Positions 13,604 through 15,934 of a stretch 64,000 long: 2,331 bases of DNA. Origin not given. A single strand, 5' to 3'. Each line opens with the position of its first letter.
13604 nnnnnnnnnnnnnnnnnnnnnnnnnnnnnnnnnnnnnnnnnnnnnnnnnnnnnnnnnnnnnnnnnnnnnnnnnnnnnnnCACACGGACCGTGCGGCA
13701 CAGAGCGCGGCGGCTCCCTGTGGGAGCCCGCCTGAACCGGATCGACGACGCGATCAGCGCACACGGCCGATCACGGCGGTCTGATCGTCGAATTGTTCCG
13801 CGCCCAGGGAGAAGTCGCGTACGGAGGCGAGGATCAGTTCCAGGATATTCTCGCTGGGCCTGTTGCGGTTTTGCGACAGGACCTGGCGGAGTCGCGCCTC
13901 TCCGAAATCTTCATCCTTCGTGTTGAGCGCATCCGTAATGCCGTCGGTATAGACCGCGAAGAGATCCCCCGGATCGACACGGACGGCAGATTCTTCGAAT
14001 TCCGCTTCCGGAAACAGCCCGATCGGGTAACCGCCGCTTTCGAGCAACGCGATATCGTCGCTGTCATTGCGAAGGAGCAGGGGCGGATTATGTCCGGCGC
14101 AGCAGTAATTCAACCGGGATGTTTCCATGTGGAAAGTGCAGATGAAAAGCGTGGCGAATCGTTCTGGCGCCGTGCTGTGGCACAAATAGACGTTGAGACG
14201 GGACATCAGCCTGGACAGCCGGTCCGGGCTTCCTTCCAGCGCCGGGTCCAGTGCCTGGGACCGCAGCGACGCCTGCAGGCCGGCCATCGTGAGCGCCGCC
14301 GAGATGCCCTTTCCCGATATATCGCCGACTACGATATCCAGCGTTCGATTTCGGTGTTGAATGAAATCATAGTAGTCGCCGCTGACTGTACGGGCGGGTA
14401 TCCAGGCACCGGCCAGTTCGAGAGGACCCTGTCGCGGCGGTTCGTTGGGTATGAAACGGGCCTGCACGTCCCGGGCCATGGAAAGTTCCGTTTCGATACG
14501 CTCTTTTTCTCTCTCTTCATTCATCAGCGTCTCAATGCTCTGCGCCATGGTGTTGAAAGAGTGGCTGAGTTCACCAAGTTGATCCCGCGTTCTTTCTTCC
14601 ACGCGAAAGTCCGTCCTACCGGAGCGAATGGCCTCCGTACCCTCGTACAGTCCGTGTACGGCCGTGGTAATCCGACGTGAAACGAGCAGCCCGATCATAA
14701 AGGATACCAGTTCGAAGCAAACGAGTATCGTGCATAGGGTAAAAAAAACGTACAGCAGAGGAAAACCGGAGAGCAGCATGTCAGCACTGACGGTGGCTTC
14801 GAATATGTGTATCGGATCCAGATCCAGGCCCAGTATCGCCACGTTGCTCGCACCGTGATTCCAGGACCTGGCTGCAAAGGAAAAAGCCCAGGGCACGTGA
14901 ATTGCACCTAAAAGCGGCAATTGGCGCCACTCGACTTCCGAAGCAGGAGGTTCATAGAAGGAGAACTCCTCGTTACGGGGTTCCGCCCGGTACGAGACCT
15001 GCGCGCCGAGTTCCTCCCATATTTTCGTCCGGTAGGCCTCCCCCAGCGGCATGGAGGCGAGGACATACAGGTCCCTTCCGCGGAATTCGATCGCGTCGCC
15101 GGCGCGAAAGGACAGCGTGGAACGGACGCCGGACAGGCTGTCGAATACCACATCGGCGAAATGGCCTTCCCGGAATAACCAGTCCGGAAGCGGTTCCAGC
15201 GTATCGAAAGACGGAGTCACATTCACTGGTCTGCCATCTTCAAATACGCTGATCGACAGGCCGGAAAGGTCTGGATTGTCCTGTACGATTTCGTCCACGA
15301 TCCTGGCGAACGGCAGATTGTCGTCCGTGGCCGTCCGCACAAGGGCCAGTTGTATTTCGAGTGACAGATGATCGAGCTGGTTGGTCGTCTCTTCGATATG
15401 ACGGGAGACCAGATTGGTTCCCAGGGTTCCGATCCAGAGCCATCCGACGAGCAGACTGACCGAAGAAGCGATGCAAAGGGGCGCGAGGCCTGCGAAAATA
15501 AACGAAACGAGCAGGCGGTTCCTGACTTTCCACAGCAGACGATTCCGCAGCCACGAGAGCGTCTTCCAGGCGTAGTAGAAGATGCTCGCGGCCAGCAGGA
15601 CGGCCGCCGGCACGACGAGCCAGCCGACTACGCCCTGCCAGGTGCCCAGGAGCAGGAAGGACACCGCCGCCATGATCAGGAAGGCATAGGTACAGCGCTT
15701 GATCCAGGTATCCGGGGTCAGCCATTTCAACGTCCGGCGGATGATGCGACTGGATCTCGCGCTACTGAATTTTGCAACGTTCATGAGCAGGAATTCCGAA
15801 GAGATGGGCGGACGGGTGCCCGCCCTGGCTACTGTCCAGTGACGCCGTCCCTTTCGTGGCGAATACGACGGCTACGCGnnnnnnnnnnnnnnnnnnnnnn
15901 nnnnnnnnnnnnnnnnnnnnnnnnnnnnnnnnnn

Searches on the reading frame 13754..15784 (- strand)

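Call 3: search_protein_families(library=pfam, proteins=[window:13754-15784:-], max_evalue=0.01)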
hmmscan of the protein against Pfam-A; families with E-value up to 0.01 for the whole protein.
window:13754-15784:- (676 aa): 2 families
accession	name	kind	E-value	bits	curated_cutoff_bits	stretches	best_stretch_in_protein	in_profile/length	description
PF07228.17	SpoIIE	-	5.9e-45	154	25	1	480-675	3-191/192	Stage II sporulation protein E (SpoIIE)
PF00672.30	HAMP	-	7e-10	39.5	25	1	367-418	1-52/53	HAMP domain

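Call 4: search_protein_families(library=ncbifam, proteins=[window:13754-15784:-], max_evalue=0.01)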
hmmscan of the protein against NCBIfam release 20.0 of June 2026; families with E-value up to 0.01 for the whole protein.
window:13754-15784:- (676 aa): 16 families
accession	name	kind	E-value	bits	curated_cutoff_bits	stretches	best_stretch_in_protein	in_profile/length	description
NF038263.1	prot_phos_SiaA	equivalog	1.5e-19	70.1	700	2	461-671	443-653/658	biofilm regulation protein phosphatase SiaA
NF045505.1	RR_RssB_Pseudo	equivalog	2.4e-15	56.5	700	1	432-636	154-358/394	two-component system response regulator RssB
TIGR02865.1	spore_II_E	equivalog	7.6e-12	44.1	490.8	1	466-675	565-763/764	stage II sporulation protein E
NF033092.0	HK_WalK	equivalog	5.7e-09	35.1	725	1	359-435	188-265/594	cell wall metabolism sensor histidine kinase WalK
NF012163.2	BaeS_SmeS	equivalog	4.2e-07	29.2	500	1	352-423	168-239/457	sensor histidine kinase efflux regulator BaeS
NF040691.1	MtrAB_MtrB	equivalog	1.7e-06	27.4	450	1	359-423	199-263/507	MtrAB system histidine kinase MtrB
NF041210.1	his_kin_PieS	equivalog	2.7e-06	26.7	850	1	343-429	166-248/474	two component system sensor histidine kinase PieS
NF047496.1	HK_LIC11548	equivalog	3.5e-06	26.1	750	1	347-431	274-358/589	LIC_11548 family sensor histidine kinase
NF007837.0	PRK10549.1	equivalog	1.5e-05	23.9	603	1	358-419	174-235/466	envelope stress sensor histidine kinase BaeS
NF012226.0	AdeS_HK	equivalog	1.6e-05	24.2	500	1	348-421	60-135/353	two-component sensor histidine kinase AdeS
NF053592.1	HK_near_YfiR_like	equivalog_domain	4.3e-05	23.2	194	1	344-418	143-222/223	sensor histidine kinase, YfiR-like protein-associated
NF045900.1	HisKinCpxALeg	equivalog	0.00012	21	800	1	354-432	158-236/451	two-component system sensor histidine kinase CpxA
NF008318.0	PRK11107.1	equivalog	0.0003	19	890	1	346-423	177-253/920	two-component sensor histidine kinase BarA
NF045911.1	TCSHisKinNblS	equivalog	0.00057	18.3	1000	1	363-423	196-256/621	two-component system sensor histidine kinase NblS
NF008184.0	PRK10935.1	equivalog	0.002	16.9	553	1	348-423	153-228/565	nitrate/nitrite two-component system sensor histidine kinase NarQ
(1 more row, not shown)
